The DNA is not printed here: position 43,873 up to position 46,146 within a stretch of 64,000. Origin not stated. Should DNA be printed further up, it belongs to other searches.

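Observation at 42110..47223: Six translationally coupled genes: DUF433 / PIN-like toxin / DprA(SLOG)-like / GHKL ATPase-nuclease fusion / Vsr / Dcm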

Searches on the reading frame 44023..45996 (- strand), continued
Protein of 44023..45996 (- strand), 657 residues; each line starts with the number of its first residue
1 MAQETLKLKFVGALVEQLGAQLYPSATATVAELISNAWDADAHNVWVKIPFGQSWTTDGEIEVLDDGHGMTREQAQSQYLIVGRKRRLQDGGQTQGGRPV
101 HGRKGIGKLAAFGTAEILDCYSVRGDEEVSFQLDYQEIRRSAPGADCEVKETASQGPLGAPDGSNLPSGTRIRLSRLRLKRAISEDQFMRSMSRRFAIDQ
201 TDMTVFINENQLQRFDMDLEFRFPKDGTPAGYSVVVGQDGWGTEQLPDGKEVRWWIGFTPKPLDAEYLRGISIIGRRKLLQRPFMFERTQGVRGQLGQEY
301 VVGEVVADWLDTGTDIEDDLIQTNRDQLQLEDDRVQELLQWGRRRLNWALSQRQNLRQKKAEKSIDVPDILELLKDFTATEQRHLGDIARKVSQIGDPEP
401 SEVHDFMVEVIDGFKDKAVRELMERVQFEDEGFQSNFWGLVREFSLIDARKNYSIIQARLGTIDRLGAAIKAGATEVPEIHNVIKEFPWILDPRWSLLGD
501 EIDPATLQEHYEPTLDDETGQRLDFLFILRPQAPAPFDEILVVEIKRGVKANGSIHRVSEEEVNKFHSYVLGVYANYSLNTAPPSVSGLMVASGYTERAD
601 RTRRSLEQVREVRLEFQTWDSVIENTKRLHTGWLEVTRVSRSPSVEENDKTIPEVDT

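Call 39: predict_structure(alignment_id=A1)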
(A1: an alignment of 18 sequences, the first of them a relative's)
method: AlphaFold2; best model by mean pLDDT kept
length: 657 residues; sequences in the alignment: 18
mean_pLDDT: 74.9   pTM: 0.55
mean pLDDT of the five models: 74.9, 71.6, 67.4, 67.2, 65.8
residues with pLDDT >= 90: 76; 70-90: 391; 50-70: 129; < 50: 61
segments of 3 or more residues with pLDDT < 50: 19-21, 86-90, 288-297, 313-330, 635-657
pLDDT, mean of each block of 10 residues (from residue 1): 70 54 71 85 92 77 92 81 52 72 62 80 90 84 77 83 90 85 82 77 89 82 88 85 87 86 71 65 53 47 79 46 44 69 84 82 78 81 80 72 79 73 72 65 62 68 77 65 78 71 83 84 87 70 85 84 91 86 85 88 76 85 76 48 35 33
secondary structure, 60 per line:
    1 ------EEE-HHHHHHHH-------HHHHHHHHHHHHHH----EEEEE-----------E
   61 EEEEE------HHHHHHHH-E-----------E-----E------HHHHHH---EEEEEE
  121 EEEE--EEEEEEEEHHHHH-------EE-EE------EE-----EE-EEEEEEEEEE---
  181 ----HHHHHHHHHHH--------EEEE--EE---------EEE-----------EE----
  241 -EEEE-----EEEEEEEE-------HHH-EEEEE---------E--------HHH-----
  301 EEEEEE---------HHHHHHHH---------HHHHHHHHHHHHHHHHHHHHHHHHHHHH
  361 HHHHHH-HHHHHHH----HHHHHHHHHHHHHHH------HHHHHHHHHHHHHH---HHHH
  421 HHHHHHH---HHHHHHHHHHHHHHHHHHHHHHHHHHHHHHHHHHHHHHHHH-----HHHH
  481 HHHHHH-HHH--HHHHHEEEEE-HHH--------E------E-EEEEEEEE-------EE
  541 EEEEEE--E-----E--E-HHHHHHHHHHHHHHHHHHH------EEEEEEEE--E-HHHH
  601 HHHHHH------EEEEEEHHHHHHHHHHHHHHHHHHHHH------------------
elements in order: E7-9 H11-18 H26-39 E44-48 E60-65 H72-79 H106-111 E115-124 E127-134 H135-139 E168-177 H185-195 E204-207 E221-223 E242-245 E251-258 E270-274 E301-306 H316-323 H333-366 H368-374 H379-393 H400-413 H417-427 H431-471 H477-486 H493-497 E498-502 E524-531 E539-546 H560-578 E585-592 H597-606 E613-618 H619-639

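Call 43: fold_search(model_id=the predicted structure, library=pdb)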
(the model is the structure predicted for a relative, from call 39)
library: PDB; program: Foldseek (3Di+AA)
matches with E <= 10: 797; with E <= 0.001: 302
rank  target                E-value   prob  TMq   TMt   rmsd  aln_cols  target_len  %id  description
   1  5ix2_B                5.0e-12  1.00  0.33  0.48   8.3       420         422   14  Crystal structure of mouse Morc3 ATPase-CW cassette in complex with AMPPNP and unmodified H3 peptide (released 2016-08-17)
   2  5ix1_B                6.7e-12  1.00  0.32  0.47   7.9       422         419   14  Crystal structure of mouse Morc3 ATPase-CW cassette in complex with AMPPNP and H3K4me3 peptide (released 2016-08-17)
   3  5ix2_A                8.3e-12  1.00  0.32  0.47   8.7       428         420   14  Crystal structure of mouse Morc3 ATPase-CW cassette in complex with AMPPNP and unmodified H3 peptide (released 2016-08-17)
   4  6o1e                  1.2e-11  1.00  0.33  0.46   8.1       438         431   13  The crystal structure of human MORC3 ATPase-CW in complex with AMPPNP (released 2019-03-20)
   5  5ix1_A                1.3e-11  1.00  0.29  0.43   8.9       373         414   15  Crystal structure of mouse Morc3 ATPase-CW cassette in complex with AMPPNP and H3K4me3 peptide (released 2016-08-17)
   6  9cdh_A                4.0e-11  1.00  0.30  0.39   7.4       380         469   14  MORC2 PD mutant with DNA (released 2025-07-09)
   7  9cdh_B                7.4e-11  1.00  0.29  0.39   8.4       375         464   15  MORC2 PD mutant with DNA (released 2025-07-09)
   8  7u8v                  7.4e-11  1.00  0.25  0.34  12.9       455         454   14  hTRAP1 with inhibitors (released 2023-08-16)
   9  9cdj_A                9.8e-11  1.00  0.29  0.39   7.9       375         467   14  MORC2 ATPase with DNA (released 2025-07-09)
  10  9cdj_B                1.2e-10  1.00  0.29  0.39   9.0       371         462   15  MORC2 ATPase with DNA (released 2025-07-09)
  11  4j0b_B                1.6e-10  1.00  0.30  0.32  10.8       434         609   15  Structure of mitochondrial Hsp90 (TRAP1) with ADP-BeF3 (released 2014-01-22)
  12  7k7t_A                1.9e-10  1.00  0.32  0.49   7.6       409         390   13  Crystal structure of human MORC4 ATPase-CW in complex with AMPPNP (released 2020-11-11)
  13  4z1i_B                3.2e-10  1.00  0.28  0.38  11.4       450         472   13  Crystal structure of human Trap1 with AMPPNP (released 2015-04-29)
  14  8ffv_A                3.2e-10  1.00  0.29  0.30   9.9       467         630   14  Cryo-EM structure of the GR-Hsp90-FKBP52 complex (released 2023-11-01)
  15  9kqn_A                5.0e-10  1.00  0.28  0.29  10.2       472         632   15  Hsp90-Cdc37-PINK1 complex (released 2025-10-15)
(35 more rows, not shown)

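Call 71: search_protein_families(library=ncbifam, proteins=[L016:10001-11926:+, L043:9281-11092:+, L057:10001-11875:+, L052:5910-7637:-, L029:10001-11896:+, L012:10001-11938:+, L056:6392-8098:+], max_evalue=0.00001)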
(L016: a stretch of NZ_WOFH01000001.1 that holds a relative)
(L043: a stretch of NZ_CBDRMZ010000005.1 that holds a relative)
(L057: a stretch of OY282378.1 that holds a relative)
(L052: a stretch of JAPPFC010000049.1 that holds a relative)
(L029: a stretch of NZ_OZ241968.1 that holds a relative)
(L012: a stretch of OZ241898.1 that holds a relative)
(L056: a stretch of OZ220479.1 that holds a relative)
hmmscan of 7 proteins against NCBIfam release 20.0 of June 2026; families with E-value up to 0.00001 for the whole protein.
L016:10001-11926:+ (642 aa): 1 family
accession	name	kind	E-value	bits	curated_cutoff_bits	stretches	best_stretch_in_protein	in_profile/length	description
NF050001.1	restrict_BbrUII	equivalog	3e-74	250.7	550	1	14-639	9-643/659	BbrUII/HgiDII family restriction enzyme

L043:9281-11092:+ (604 aa): 2 families
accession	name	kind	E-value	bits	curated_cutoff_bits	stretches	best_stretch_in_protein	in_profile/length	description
NF050001.1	restrict_BbrUII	equivalog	2.4e-63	214.7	550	1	9-499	9-511/659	BbrUII/HgiDII family restriction enzyme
NF041932.1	MzaB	equivalog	9.4e-06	24.2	850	0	18-136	10-117/480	MZA anti-phage system associated ATPase MzaB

L057:10001-11875:+ (625 aa): 1 family
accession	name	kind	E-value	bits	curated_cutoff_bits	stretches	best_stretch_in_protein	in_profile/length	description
NF050001.1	restrict_BbrUII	equivalog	2.6e-75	254.2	550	2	8-212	9-206/659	BbrUII/HgiDII family restriction enzyme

L052:5910-7637:- (576 aa): 2 families
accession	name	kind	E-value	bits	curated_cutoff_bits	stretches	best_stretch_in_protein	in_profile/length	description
NF050001.1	restrict_BbrUII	equivalog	1.6e-69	235.1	550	1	1-562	10-557/659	BbrUII/HgiDII family restriction enzyme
NF010683.0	PRK14083.1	equivalog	1.6e-07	30.2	455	1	1-124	16-130/604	HSP90 family protein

L029:10001-11896:+ (632 aa): 1 family
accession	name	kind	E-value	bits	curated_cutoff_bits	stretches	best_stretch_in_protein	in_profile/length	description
NF050001.1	restrict_BbrUII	equivalog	9.5e-79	265.6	550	1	13-500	10-508/659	BbrUII/HgiDII family restriction enzyme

L012:10001-11938:+ (646 aa): 2 families
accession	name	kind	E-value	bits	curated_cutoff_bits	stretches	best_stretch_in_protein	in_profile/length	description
NF050001.1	restrict_BbrUII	equivalog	1.8e-71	241.6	550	1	14-638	9-647/659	BbrUII/HgiDII family restriction enzyme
TIGR00585.2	mutl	equivalog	5e-06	25.7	180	1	27-76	22-68/555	DNA mismatch repair endonuclease MutL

L056:6392-8098:+ (569 aa): 3 families
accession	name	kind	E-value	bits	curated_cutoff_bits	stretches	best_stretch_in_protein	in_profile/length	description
NF050001.1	restrict_BbrUII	equivalog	7.8e-80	269.2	550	1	8-557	8-572/659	BbrUII/HgiDII family restriction enzyme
NF010683.0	PRK14083.1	equivalog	4.9e-08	31.9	455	1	13-124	19-135/604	HSP90 family protein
TIGR00585.2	mutl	equivalog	1.4e-07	30.8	180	1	19-72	19-69/555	DNA mismatch repair endonuclease MutL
